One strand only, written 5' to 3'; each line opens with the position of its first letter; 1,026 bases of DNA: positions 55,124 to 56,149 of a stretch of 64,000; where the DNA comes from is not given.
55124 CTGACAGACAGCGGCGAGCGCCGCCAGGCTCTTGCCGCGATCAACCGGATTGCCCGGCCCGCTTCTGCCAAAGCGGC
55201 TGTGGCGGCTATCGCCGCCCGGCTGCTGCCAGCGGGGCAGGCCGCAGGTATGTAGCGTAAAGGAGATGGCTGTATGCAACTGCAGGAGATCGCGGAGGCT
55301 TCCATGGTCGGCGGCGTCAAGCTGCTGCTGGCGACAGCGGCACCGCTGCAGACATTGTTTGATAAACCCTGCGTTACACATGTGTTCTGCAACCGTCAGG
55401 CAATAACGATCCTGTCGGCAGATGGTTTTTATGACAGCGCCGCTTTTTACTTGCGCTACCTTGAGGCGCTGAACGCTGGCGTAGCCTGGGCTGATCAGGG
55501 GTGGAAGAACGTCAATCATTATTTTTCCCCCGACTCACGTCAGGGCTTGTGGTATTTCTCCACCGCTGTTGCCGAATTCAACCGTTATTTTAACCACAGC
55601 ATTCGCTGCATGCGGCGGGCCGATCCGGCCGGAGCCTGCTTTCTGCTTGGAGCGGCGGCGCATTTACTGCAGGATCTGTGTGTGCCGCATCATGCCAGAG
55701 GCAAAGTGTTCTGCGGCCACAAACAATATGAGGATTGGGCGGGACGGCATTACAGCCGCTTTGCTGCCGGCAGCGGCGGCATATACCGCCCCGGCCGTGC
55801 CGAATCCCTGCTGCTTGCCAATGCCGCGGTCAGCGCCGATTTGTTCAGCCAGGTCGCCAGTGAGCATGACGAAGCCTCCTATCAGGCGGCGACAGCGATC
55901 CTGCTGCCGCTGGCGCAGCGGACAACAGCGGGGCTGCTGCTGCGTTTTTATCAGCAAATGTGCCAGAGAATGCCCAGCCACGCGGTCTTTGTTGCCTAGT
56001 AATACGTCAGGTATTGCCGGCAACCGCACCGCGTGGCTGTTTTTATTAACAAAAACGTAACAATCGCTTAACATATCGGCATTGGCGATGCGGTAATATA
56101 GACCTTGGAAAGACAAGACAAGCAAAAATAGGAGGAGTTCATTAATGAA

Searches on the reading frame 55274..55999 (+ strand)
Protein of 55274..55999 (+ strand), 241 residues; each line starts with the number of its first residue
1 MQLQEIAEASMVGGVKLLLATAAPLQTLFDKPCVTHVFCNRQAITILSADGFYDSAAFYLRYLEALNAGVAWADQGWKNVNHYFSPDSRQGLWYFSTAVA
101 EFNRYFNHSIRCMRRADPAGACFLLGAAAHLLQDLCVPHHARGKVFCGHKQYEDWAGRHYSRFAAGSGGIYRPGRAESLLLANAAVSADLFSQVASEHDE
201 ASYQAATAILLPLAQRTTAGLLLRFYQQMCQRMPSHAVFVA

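Call 3: search_protein_families(library=pfam, proteins=[window:55274-55999:+], max_evalue=0.01)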
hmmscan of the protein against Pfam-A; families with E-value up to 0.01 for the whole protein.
window:55274-55999:+ (241 aa): 1 family
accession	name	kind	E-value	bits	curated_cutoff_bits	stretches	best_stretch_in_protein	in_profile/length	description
PF00882.24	Zn_dep_PLPC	-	5.2e-10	40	26.8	1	35-153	1-117/167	Zinc dependent phospholipase C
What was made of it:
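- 55274..55999 (+): Leaderless Zn_dep_PLPC-family protein (241 aa), a predicted cytoplasmic phospholipase C that produces diacylglycerol. Pfam PF00882 at 40 bits, above GA 26.8 (call 3).
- Checked: PLC-like gene: 55274-55999, 241 aa. It matches Pfam Zn_dep_PLPC at 40 bits, above the gathering cutoff of 26.8 (call 3).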

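Call 4: search_protein_families(library=ncbifam, proteins=[window:55274-55999:+], max_evalue=0.01)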
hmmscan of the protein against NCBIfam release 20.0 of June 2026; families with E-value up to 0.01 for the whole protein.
window:55274-55999:+ (241 aa): 0 families

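Call 5: find_homologous_proteins(query=window:55274-55999:+)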
Query window:55274-55999:+ (241 aa): 407 proteins with E <= 0.001 among 1645 candidates; the best 120 are listed.
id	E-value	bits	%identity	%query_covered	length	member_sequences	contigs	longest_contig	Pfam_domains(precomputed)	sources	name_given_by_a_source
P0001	2.6e-160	549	100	100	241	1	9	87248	PF00882.25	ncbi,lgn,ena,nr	ncbi:MAG: zinc dependent phospholipase C family protein [Sporomusaceae bacterium]|nr:zinc dependent 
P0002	9.2e-109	381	71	100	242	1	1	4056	PF00882.25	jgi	jgi:phospholipase C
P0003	4.7e-105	368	69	100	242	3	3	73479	PF00882.25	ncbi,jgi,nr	ncbi:MAG: zinc dependent phospholipase [Anaerosporomusa subterranea]|jgi:phospholipase C|nr:zinc dep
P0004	9.4e-102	358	67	100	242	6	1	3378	PF00882.25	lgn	-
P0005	2.9e-99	349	68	100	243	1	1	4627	PF00882.25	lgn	-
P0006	7.2e-99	348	66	100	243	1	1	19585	PF00882.25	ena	-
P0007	1.0e-90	321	60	100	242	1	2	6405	PF00882.25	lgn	-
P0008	2.3e-87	310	63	95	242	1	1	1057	PF00882.25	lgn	-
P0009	3.1e-86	307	60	96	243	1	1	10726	PF00882.25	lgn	-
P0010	4.8e-80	287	57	94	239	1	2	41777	PF00882.25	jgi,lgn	-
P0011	3.3e-79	284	60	94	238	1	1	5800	PF00882.25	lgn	-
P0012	1.4e-78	282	57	94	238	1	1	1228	PF00882.25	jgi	-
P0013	1.2e-75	272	54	98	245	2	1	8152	PF00882.25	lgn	-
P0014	1.2e-74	269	59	94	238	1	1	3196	PF00882.25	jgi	jgi:phospholipase C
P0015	4.4e-74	267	53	93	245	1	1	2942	PF00882.25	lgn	-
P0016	4.5e-74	267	57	94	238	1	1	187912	PF00882.25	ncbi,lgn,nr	ncbi:MAG: zinc dependent phospholipase C family protein [Negativicutes bacterium]|nr:zinc dependent 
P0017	5.8e-74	267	58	90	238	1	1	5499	PF00882.25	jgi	-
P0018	1.4e-73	265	56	89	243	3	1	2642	PF00882.25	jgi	jgi:phospholipase C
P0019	2.0e-73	265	54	90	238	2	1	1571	PF00882.25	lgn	-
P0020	7.8e-73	263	52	96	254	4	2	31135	PF00882.25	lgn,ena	-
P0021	1.0e-72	263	53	96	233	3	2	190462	PF00882.25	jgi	jgi:phospholipase C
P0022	1.4e-72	262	55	90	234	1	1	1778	PF00882.25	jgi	-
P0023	3.1e-72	261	53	84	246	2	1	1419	PF00882.25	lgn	-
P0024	4.5e-72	260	57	94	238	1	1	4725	PF00882.25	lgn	-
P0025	1.3e-71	259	55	88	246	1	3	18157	PF00882.25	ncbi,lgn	-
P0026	2.4e-71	258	52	94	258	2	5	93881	PF00882.25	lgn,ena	-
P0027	2.5e-71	258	55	94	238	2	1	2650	PF00882.25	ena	-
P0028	3.8e-71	257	50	96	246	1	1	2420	PF00882.25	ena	-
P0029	4.0e-71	257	55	90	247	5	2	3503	PF00882.25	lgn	-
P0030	4.3e-71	257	50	98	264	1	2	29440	PF00882.25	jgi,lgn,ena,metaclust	metaclust:\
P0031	5.2e-71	257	54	95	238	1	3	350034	PF00882.25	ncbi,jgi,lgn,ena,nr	ncbi:MAG: zinc dependent phospholipase [Firmicutes bacterium]|nr:zinc dependent phospholipase [Bacil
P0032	7.1e-71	257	52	94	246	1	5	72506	PF00882.25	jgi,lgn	jgi:phospholipase C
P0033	1.3e-70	256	55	90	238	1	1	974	PF00882.25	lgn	-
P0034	1.6e-70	255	54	88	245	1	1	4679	PF00882.25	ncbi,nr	ncbi:MAG TPA: zinc dependent phospholipase C family protein, partial [Negativicutes bacterium]|nr:zi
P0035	2.2e-70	255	55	90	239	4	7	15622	PF00882.25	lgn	-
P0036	2.3e-70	255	52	90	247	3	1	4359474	PF00882.25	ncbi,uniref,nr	ncbi:zinc dependent phospholipase C family protein [Anaeroselena agilis]|uniref:Phospholipase C n=1 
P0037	2.6e-70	255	55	94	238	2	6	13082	PF00882.25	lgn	-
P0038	3.4e-70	254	54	93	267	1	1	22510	PF00882.25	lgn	-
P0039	3.6e-70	254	52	93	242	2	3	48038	PF00882.25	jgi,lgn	jgi:phospholipase C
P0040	3.7e-70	254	52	91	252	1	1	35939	PF00882.25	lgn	-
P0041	4.8e-70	254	51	94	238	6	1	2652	PF00882.25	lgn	-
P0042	4.9e-70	254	51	94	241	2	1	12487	PF00882.25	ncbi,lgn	ncbi:MAG: zinc dependent phospholipase C family protein [Veillonellales bacterium]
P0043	6.6e-70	253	51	97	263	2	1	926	PF00882.25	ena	-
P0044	6.6e-70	253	53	94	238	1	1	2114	PF00882.25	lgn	-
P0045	1.1e-69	253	52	93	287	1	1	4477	PF00882.25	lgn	-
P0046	1.4e-69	252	52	94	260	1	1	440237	PF00882.25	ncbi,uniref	ncbi:zinc dependent phospholipase C family protein [Pelosinus sp. sgz500959]|uniref:zinc dependent p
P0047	1.5e-69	252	52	94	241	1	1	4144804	PF00882.25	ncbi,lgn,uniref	ncbi:hypothetical protein SCACP_03310 [Sporomusa carbonis]|uniref:zinc dependent phospholipase C fam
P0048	1.7e-69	252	54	94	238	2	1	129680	PF00882.25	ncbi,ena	-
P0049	2.0e-69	252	50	99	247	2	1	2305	PF00882.25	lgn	-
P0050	2.6e-69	251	53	91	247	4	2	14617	PF00882.25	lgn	-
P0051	2.8e-69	251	51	98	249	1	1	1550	PF00882.25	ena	-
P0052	2.9e-69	251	52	94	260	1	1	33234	PF00882.25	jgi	-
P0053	3.1e-69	251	52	93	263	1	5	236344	PF00882.25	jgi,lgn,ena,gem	-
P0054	3.2e-69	251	53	90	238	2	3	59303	PF00882.25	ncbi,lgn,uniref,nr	ncbi:phospholipase C [Propionispora hippei DSM 15287]|uniref:Phospholipase C n=1 Tax=Propionispora h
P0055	6.5e-69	250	52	93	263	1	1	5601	PF00882.25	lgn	-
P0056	7.5e-69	250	51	95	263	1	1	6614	PF00882.25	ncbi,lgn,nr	ncbi:MAG TPA: zinc dependent phospholipase C family protein [Patescibacteria group bacterium]|nr:zin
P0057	1.1e-68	249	56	90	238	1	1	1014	PF00882.25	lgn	-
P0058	1.1e-68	249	50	93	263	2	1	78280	PF00882.25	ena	-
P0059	1.6e-68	249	47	98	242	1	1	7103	PF00882.25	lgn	-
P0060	2.0e-68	249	54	88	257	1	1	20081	PF00882.25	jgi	jgi:phospholipase C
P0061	2.0e-68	249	55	88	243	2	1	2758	PF00882.25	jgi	jgi:phospholipase C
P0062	2.3e-68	248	52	91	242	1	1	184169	PF00882.25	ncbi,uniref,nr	ncbi:hypothetical protein P22_2561 [Propionispora sp. 2/2-37]|uniref:zinc dependent phospholipase C 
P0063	2.4e-68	248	50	96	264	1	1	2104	PF00882.25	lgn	-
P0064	3.5e-68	248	52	91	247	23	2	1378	PF00882.25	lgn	-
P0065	3.7e-68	248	52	89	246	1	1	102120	PF00882.25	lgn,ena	-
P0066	6.8e-68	247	51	93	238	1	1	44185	PF00882.25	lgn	-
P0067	9.3e-68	246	53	93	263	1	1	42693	PF00882.25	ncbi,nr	ncbi:MAG: zinc dependent phospholipase C family protein [Sporomusaceae bacterium]|nr:zinc dependent 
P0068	1.5e-67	246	54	88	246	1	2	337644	PF00882.25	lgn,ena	-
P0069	1.6e-67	246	53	85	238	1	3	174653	PF00882.25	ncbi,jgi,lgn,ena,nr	ncbi:MAG: zinc dependent phospholipase [Firmicutes bacterium]|nr:zinc dependent phospholipase [Bacil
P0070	1.6e-67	246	51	93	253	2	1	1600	PF00882.25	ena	-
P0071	1.7e-67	246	51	90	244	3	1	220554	PF00882.25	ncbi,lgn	-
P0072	2.4e-67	245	52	91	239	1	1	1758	PF00882.25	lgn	-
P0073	2.5e-67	245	50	94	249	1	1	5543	PF00882.25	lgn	-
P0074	7.6e-67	243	50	94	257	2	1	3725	PF00882.25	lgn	-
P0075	1.1e-66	243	51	93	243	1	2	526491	PF00882.25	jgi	jgi:phospholipase C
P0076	1.4e-66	243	50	95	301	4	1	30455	PF00882.25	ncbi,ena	-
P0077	1.6e-66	242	51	94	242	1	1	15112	PF00882.25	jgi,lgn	jgi:phospholipase C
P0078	2.2e-66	242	47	95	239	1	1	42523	PF00882.25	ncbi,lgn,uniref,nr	ncbi:phospholipase c/d [Lucifera butyrica]|uniref:Phospholipase C n=1 Tax=Lucifera butyrica TaxID=13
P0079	2.4e-66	242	48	97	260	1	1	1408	PF00882.25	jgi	-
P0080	3.5e-66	241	51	90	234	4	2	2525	PF00882.25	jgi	-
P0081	3.9e-66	241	51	88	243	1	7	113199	PF00882.25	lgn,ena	-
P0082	5.3e-66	241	52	93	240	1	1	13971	PF00882.25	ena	-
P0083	5.8e-66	240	51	93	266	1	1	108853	PF00882.25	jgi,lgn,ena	-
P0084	7.7e-66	240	51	83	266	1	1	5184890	PF00882.25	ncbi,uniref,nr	ncbi:zinc dependent phospholipase C family protein [Sporomusa termitida]|uniref:Phospholipase C n=1 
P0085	9.1e-66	240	50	93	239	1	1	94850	PF00882.25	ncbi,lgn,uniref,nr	ncbi:phospholipase c/d [Lucifera butyrica]|uniref:Phospholipase C n=1 Tax=Lucifera butyrica TaxID=13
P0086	1.1e-65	240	52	90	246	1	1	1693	PF00882.25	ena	-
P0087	1.2e-65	239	48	96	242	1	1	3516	PF00882.25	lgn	-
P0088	1.3e-65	239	49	95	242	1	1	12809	PF00882.25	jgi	-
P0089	1.5e-65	239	52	88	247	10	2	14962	PF00882.25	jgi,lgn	jgi:phospholipase C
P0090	1.5e-65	239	51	93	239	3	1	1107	PF00882.25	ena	-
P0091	1.8e-65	239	51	89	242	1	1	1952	PF00882.25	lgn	-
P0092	2.0e-65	239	48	100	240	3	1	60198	PF00882.25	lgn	-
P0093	2.0e-65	239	50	93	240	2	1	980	PF00882.25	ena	-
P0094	2.3e-65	239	53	89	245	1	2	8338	PF00882.25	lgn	-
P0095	2.5e-65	238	51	93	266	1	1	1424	PF00882.25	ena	-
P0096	2.6e-65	238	50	92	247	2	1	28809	PF00882.25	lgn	-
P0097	3.0e-65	238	51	93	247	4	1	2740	PF00882.25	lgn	-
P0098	3.5e-65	238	53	88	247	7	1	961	PF00882.25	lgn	-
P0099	4.6e-65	238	47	100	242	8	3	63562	PF00882.25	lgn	-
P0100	4.9e-65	237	50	95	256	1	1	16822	PF00882.25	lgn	-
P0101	6.2e-65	237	50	92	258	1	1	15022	PF00882.25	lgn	-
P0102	6.6e-65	237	50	93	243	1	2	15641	PF00882.25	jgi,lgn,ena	-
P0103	6.8e-65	237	52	89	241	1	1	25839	PF00882.25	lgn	-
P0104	1.2e-64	236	49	89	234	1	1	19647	PF00882.25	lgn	-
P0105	1.6e-64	236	47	100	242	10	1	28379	PF00882.25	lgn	-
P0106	2.1e-64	235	51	88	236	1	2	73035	PF00882.25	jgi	jgi:phospholipase C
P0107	2.7e-64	235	47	95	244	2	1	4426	PF00882.25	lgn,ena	-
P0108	3.3e-64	235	50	99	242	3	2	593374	PF00882.25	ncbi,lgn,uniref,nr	ncbi:zinc dependent phospholipase C family protein|uniref:Phospholipase C n=1 Tax=Dendrosporobacter 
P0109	3.6e-64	235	51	88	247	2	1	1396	PF00882.25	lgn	-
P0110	6.7e-64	234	51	92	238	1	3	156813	PF00882.25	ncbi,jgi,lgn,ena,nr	ncbi:MAG: zinc dependent phospholipase [Firmicutes bacterium]|nr:zinc dependent phospholipase [Bacil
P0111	1.1e-63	233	47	95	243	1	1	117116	PF00882.25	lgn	-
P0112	1.4e-63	233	48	95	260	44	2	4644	PF00882.25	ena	-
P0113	2.2e-63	232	52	89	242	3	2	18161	PF00882.25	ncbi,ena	-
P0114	2.9e-63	232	51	90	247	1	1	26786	PF00882.25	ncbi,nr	ncbi:MAG: zinc dependent phospholipase C family protein [Negativicutes bacterium]|nr:zinc dependent 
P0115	3.6e-63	231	47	96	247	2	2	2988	PF00882.25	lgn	-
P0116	3.7e-63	231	49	93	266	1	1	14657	PF00882.25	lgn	-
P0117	4.1e-63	231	51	89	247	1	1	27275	PF00882.25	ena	-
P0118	4.3e-63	231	50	95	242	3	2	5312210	PF00882.25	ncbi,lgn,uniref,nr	ncbi:zinc dependent phospholipase C family protein [Sporomusa malonica]|uniref:Phospholipase C n=1 T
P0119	4.4e-63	231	51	89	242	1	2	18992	PF00882.25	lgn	-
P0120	6.3e-63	231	47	95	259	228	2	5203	PF00882.25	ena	-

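Call 6: search_solved_structures(query=window:55274-55999:+, max_evalue=1, show_alignments=2)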
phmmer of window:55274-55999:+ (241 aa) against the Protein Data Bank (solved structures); distinct sequences matched with E-value up to 1: 10.
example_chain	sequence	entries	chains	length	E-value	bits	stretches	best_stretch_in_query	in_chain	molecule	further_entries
8cqm_A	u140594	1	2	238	0.014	18.2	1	80-145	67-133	Phospholipase C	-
2wxu_A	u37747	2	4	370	0.028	17.2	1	72-170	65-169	PHOSPHOLIPASE C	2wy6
1kho_A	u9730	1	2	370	0.038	16.8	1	72-169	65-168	alpha-toxin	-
1qm6_A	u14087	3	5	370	0.043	16.6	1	74-170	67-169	PHOSPHOLIPASE C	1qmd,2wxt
1ca1_A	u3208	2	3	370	0.071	15.9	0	74-164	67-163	ALPHA-TOXIN | PHOSPHOLIPASE C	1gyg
2ffz_A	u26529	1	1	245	0.1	15.4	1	80-147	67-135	Phospholipase C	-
2fgn_A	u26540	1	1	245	0.1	15.4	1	80-147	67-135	Phospholipase C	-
1ah7_A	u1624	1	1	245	0.1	15.4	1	80-147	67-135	PHOSPHOLIPASE C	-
2huc_A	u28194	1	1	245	0.1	15.4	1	80-147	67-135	Phospholipase C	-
1p5x_A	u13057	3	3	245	0.11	15.3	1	80-147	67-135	Phospholipase C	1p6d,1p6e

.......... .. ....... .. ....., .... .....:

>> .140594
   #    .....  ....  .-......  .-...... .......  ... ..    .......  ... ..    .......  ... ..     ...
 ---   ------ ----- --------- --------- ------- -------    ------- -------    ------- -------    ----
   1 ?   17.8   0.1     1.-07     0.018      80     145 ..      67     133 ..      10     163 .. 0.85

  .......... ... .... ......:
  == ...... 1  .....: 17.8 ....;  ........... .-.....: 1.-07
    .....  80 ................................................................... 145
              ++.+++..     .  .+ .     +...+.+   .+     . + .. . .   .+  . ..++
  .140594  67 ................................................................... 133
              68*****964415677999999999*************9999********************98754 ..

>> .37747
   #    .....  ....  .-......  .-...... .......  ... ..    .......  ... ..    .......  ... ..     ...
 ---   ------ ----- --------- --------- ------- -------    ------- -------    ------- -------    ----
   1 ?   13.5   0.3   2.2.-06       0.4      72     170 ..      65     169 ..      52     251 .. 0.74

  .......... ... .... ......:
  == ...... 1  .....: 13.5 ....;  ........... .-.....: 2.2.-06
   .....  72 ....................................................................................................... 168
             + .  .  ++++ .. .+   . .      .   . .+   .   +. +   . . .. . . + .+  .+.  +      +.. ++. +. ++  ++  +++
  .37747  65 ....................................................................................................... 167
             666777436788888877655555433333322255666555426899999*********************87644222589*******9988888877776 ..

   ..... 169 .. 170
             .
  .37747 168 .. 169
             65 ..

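Call 8: find_related_loci(query=A1, collection=genome_contigs, flank=10000)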
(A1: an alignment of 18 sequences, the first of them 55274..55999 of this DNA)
Query A1 (241 aa) in genome_contigs; peptide patterns used: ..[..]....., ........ (x = any residue, [..] = any of these).
284 stretches matched a pattern; 195 encode a relative of the query (tblastn E <= 1e-3); the best 80 are kept; 80 distinct loci.
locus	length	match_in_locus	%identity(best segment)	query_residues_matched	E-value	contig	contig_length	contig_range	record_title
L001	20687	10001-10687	55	1-227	8e-76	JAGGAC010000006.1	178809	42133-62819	MAG: Bacillota bacterium isolate CTSoil_080 scaffold_117, whole genome shotgun sequence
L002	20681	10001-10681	52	1-226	4e-75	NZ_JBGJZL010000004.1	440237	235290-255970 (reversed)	Pelosinus sp. sgz500959 Scaffold4, whole genome shotgun sequence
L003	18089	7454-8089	55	15-225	1e-74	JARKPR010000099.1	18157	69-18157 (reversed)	MAG: Selenomonadales bacterium isolate D180_maxbin.015 k141_191626, whole genome shotgun sequence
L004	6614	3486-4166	51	1-229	1e-73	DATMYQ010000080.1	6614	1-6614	MAG TPA_asm: Patescibacteria group bacterium isolate SMAG_U13152 k141_52667, whole genome shotgun sequence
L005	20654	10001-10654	55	6-222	8e-74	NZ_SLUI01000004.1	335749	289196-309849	Anaerospora hongkongensis strain DSM 15969 Ga0310510_104, whole genome shotgun sequence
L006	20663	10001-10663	52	8-227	2e-72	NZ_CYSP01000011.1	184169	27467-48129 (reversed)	Propionispora sp. 2/2-37 isolate 2/2, whole genome shotgun sequence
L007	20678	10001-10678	51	1-225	1e-72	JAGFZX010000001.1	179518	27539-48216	MAG: Bacillota bacterium isolate CTSoil_075 scaffold_0, whole genome shotgun sequence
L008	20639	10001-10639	53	11-222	1e-70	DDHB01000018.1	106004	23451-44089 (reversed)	MAG TPA_asm: Sporomusaceae bacterium UBA1887 UBA1887_contig_1211, whole genome shotgun sequence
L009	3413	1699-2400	48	3-235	2e-70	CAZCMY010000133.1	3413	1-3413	MAG TPA_asm: uncultured Acidaminococcales bacterium isolate binchicken_co158_92 genome assembly, contig: NODE_21350_leng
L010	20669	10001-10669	50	1-225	3e-70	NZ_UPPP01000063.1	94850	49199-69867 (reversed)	Lucifera butyrica isolate LUCI, whole genome shotgun sequence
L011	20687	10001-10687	47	3-231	3e-70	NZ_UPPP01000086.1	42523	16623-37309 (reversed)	Lucifera butyrica isolate LUCI, whole genome shotgun sequence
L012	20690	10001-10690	48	1-231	1e-69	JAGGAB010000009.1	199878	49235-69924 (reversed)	MAG: Bacillota bacterium isolate CTSoil_079 scaffold_27, whole genome shotgun sequence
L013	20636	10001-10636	53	15-225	5e-69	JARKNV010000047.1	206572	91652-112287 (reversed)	MAG: Selenomonadales bacterium isolate D110_maxbin.017 k141_213745, whole genome shotgun sequence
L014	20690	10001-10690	48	3-231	2e-69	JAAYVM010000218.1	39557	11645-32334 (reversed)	MAG: Acholeplasmataceae bacterium isolate AS27yjCOA_58 199630_AS27, whole genome shotgun sequence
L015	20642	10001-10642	53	12-225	4e-69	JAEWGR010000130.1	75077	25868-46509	MAG: Bacillota bacterium isolate OH_PBlB_39 k127_555885, whole genome shotgun sequence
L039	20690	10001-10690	43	1-233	2e-56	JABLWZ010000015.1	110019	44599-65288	MAG: Bacillota bacterium isolate Ch109 contig15, whole genome shotgun sequence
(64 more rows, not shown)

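Call 27: predict_structure(alignment_id=A2)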
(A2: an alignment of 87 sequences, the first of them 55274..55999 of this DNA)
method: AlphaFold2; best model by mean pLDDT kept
length: 241 residues; sequences in the alignment: 87
mean_pLDDT: 88.1   pTM: 0.84
mean pLDDT of the five models: 88.1, 87.5, 85.1, 84.0, 82.7
residues with pLDDT >= 90: 174; 70-90: 25; 50-70: 32; < 50: 10
segments of 3 or more residues with pLDDT < 50: 27-29, 238-241
pLDDT, mean of each block of 10 residues (from residue 1): 53 59 52 88 99 98 98 85 93 91 98 97 98 97 89 95 98 93 98 92 98 99 94 54 38
secondary structure, 60 per line:
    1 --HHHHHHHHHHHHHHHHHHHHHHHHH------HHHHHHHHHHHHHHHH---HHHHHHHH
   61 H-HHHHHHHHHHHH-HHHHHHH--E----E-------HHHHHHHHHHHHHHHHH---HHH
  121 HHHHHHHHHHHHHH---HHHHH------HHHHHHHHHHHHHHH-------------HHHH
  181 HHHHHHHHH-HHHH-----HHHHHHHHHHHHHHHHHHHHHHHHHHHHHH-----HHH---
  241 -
elements in order: H3-27 H34-49 H53-61 H63-74 H76-82 H98-114 H118-134 H138-142 H149-163 H177-189 H191-194 H200-229
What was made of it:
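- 55274..55999 (+): The AF2 model has pLDDT 88 (call 27).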
